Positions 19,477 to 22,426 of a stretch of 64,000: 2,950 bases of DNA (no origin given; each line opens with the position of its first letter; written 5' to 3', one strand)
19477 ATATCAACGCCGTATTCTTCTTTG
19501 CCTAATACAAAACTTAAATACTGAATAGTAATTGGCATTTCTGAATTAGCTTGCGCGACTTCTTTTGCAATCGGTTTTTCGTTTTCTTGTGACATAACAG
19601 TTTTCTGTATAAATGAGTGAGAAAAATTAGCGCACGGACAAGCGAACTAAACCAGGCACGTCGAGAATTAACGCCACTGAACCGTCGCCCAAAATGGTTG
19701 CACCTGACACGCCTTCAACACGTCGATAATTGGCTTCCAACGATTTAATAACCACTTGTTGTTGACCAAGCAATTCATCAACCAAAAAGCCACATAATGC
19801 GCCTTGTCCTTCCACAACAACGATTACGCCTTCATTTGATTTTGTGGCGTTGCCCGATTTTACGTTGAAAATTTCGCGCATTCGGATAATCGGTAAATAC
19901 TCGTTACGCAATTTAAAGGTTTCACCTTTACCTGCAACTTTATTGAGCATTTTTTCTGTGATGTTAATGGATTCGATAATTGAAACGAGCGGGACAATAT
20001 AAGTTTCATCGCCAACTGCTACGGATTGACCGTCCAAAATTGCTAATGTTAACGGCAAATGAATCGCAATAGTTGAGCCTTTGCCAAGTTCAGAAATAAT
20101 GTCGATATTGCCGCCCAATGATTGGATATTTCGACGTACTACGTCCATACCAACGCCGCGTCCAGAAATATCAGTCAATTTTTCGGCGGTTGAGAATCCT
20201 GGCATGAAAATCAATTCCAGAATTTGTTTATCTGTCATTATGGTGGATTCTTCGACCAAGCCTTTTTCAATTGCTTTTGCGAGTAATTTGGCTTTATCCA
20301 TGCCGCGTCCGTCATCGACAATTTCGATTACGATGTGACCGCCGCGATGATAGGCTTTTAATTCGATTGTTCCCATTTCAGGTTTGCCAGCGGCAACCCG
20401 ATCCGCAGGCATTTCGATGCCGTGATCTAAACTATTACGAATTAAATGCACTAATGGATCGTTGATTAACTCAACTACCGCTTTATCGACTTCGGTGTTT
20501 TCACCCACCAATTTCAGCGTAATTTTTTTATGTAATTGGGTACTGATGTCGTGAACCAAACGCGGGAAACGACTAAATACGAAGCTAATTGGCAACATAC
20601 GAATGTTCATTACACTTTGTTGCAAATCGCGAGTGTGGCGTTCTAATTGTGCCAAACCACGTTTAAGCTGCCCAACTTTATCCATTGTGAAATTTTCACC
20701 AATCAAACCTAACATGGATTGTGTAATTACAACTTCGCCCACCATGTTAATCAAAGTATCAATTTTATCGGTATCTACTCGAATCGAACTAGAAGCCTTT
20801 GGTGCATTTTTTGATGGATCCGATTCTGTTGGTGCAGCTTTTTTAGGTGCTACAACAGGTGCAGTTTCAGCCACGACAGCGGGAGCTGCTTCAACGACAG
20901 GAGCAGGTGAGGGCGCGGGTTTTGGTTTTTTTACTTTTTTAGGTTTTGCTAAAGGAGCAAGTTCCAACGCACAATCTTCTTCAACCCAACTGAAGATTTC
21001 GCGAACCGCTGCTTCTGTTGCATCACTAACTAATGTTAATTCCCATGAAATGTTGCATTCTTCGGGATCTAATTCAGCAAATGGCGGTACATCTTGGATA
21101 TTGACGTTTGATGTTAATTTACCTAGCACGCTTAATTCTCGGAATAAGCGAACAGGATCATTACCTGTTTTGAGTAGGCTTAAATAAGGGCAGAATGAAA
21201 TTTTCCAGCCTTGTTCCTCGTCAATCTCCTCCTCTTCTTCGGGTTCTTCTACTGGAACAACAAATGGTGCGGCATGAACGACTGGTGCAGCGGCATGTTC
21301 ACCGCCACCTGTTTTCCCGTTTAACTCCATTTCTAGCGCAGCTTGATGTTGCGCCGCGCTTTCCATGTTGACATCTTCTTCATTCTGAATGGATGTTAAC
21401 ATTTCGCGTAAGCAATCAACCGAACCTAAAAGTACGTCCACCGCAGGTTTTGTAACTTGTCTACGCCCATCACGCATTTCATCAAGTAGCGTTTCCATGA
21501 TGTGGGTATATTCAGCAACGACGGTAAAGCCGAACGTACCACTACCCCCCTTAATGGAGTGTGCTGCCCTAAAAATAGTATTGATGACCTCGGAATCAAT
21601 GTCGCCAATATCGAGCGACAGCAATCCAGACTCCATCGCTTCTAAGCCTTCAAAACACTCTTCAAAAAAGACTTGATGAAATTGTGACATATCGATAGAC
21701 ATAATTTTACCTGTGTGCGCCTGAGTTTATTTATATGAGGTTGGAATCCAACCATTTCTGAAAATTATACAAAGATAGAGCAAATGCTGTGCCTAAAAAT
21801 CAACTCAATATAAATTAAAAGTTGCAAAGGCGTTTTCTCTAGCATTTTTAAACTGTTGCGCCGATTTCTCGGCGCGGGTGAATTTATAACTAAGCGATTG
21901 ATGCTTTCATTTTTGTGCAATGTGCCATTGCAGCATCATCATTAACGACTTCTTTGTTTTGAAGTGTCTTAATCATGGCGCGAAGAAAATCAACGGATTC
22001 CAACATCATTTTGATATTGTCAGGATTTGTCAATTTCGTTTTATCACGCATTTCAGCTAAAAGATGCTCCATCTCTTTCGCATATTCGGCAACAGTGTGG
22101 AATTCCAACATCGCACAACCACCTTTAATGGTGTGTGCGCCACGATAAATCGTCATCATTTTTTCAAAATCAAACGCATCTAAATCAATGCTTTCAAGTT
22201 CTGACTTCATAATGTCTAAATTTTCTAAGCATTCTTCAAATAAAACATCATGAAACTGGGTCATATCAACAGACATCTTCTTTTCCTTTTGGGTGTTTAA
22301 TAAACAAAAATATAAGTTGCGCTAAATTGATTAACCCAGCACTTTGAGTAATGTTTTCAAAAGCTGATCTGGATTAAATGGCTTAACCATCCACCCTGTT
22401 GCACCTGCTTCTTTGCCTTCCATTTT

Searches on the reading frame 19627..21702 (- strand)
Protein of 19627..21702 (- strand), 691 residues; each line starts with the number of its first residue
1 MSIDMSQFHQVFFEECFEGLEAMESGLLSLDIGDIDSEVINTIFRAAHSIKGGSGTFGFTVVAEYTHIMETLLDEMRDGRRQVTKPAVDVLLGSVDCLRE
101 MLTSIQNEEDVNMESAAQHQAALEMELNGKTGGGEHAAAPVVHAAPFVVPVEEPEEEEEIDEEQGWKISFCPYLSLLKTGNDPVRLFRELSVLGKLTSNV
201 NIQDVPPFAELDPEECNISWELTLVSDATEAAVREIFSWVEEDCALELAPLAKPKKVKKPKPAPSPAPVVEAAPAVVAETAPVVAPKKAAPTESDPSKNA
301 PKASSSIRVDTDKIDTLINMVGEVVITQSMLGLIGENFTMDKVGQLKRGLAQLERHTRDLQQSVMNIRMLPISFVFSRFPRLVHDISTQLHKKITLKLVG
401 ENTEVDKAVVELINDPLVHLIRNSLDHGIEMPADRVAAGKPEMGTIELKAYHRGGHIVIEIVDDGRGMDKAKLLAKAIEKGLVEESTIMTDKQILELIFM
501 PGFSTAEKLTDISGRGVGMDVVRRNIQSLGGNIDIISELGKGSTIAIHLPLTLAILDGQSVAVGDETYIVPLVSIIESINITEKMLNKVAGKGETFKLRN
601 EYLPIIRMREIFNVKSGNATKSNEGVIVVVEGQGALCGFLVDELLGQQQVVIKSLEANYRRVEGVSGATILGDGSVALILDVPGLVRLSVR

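Call 57: search_protein_families(library=ncbifam, proteins=[window:19627-21702:-], max_evalue=0.01)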
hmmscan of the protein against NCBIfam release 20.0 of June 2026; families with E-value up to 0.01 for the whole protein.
window:19627-21702:- (691 aa): 28 families (the best 25 are shown)
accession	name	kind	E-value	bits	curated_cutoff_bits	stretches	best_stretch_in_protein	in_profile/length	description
NF007835.0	PRK10547.1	equivalog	4.9e-188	626.8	793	1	3-688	1-659/670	chemotaxis protein CheA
NF041336.1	CheA_Halo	equivalog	4.1e-123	412.3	950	1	6-683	2-664/666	chemotaxis protein CheA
NF008298.1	PRK11086.1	subfamily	1.8e-09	36.6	520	1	491-551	470-525/529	DcuS/MalK family sensor histidine kinase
NF010411.0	PRK13837.1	equivalog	9.5e-08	30.5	647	1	491-553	620-677/828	two-component system VirA-like sensor kinase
NF046044.1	PnpS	equivalog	1.7e-07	30.6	400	1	513-550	353-390/390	two-component system histidine kinase PnpS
NF047874.1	MASE3_PAS_HK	subfamily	4.7e-07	29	560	1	512-581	586-649/655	MASE3 domain-containing sensor histidine kinase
NF053867.1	SprKinKinDBac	equivalog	7.5e-07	28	775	1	449-551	411-497/500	sporulation kinase KinD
TIGR02956.1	TMAO_torS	equivalog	7.8e-07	27.6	676.5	1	483-554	615-685/967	TMAO reductase system sensor histidine kinase/response regulator TorS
NF007688.0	PRK10364.1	equivalog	9.4e-07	27.9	479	1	492-552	397-452/460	two-component system sensor histidine kinase ZraS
NF008468.0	PRK11360.1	equivalog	2.4e-06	26.2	646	1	490-551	552-608/616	two-component system sensor histidine kinase AtoS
TIGR02916.1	PEP_his_kin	equivalog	3.7e-06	25.8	300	1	489-550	623-679/679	XrtA/PEP-CTERM system histidine kinase PrsK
NF033092.0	HK_WalK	equivalog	8.5e-06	24.6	725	0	512-551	555-594/594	cell wall metabolism sensor histidine kinase WalK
NF041947.1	LuxQ_Vibrio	equivalog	1.6e-05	23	1200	1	483-554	627-699/843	quorum-sensing autoinducer 2 sensor kinase/phosphatase LuxQ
NF008302.0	PRK11091.1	equivalog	2.1e-05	22.9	838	1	494-559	446-513/779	aerobic respiration two-component sensor histidine kinase ArcB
NF011874.0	PRK15347.1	equivalog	2.9e-05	22.3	852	1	490-552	556-615/921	two component system sensor kinase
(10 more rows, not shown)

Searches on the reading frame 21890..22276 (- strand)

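Call 4: search_protein_families(library=pfam, proteins=[window:21890-22276:-], max_evalue=1)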
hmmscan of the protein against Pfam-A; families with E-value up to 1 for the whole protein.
window:21890-22276:- (128 aa): 6 families
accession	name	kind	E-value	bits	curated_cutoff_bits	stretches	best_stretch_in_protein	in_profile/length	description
PF01627.28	Hpt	-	8.9e-13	48.7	24.6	1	9-107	3-83/84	Hpt domain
PF22631.2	PLCB1-4-like_EFh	-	0.077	13.7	27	1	14-44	35-65/69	Phosphoinositide phospholipase C beta1-4-like EF-hand domain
PF13599.13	Pentapeptide_4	-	0.11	13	38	1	1-33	36-69/78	Pentapeptide repeat region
PF18216.6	N_formyltrans_C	-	0.11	12.6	25.8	1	84-101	9-26/52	N-formyltransferase dimerization C-terminal domain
PF18307.6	Tfb2_C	-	0.16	12.8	23.2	1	58-83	29-54/68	Transcription factor Tfb2 (p52) C-terminal domain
PF23894.2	LD_SV2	-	0.32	11.8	29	0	76-124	21-69/92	SV2A/B/C luminal domain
